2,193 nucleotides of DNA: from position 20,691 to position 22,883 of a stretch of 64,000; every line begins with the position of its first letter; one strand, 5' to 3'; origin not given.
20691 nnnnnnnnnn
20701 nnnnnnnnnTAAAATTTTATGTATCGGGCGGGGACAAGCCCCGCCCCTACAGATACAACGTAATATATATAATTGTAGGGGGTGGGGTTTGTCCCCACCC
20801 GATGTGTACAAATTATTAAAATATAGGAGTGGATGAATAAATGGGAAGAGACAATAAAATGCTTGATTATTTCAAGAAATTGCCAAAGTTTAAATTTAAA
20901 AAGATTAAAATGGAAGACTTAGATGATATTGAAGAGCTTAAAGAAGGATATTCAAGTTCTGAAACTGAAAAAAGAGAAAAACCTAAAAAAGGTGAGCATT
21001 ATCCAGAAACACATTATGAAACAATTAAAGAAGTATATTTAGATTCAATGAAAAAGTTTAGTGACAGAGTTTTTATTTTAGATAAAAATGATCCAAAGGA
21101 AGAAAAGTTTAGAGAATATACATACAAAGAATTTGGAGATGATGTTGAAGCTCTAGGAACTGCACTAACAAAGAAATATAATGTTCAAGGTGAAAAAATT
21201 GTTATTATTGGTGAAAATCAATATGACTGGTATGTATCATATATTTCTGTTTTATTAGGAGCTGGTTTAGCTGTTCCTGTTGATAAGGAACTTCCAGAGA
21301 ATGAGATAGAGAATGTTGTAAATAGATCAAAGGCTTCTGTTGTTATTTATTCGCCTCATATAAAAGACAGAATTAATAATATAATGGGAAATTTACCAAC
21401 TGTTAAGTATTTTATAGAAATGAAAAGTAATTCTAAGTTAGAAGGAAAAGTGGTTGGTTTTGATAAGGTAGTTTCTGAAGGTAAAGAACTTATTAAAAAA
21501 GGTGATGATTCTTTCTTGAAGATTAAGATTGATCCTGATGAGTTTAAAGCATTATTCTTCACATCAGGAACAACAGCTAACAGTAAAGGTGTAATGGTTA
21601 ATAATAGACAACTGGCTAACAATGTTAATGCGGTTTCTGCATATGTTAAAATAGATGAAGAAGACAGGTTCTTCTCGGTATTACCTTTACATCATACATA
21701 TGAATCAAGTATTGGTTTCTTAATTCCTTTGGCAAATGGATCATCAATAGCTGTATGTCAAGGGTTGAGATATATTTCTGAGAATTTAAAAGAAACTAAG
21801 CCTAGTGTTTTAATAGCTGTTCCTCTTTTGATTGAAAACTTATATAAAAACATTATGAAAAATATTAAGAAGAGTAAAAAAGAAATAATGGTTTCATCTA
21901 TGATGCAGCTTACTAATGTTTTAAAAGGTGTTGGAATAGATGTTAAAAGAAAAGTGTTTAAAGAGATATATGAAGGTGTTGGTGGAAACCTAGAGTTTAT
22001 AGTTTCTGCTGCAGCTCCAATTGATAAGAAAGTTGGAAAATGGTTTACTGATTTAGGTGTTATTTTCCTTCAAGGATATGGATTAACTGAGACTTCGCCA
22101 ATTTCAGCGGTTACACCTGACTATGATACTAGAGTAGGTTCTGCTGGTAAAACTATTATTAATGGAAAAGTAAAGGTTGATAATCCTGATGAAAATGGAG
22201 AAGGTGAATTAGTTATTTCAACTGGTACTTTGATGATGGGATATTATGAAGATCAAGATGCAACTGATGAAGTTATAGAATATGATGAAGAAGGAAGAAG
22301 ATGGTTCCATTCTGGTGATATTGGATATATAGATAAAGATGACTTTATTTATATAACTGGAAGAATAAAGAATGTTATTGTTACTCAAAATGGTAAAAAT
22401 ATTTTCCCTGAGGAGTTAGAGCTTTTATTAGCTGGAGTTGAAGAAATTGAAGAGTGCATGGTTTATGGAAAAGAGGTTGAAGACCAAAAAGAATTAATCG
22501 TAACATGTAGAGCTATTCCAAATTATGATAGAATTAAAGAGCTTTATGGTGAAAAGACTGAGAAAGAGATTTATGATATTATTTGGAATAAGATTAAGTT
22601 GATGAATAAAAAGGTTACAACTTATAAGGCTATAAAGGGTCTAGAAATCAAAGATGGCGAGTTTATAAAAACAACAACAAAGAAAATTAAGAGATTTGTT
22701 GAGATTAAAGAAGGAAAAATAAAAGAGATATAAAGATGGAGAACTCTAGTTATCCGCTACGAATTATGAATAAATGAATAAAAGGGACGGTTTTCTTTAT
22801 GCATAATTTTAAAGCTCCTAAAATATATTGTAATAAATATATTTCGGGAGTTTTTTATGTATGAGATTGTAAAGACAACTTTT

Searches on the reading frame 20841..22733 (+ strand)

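Call 39: search_protein_families(library=pfam, proteins=[window:20841-22733:+], max_evalue=0.001)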
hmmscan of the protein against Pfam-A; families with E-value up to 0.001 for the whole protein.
window:20841-22733:+ (630 aa): 2 families
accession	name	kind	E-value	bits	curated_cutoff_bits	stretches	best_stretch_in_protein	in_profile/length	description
PF00501.34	AMP-binding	-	1.1e-56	192.7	29.9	1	70-469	5-384/384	AMP-binding enzyme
PF23562.2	AMP-binding_C_3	-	0.00041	21.1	20.8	0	511-599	2-81/124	AMP-binding enzyme C-terminal domain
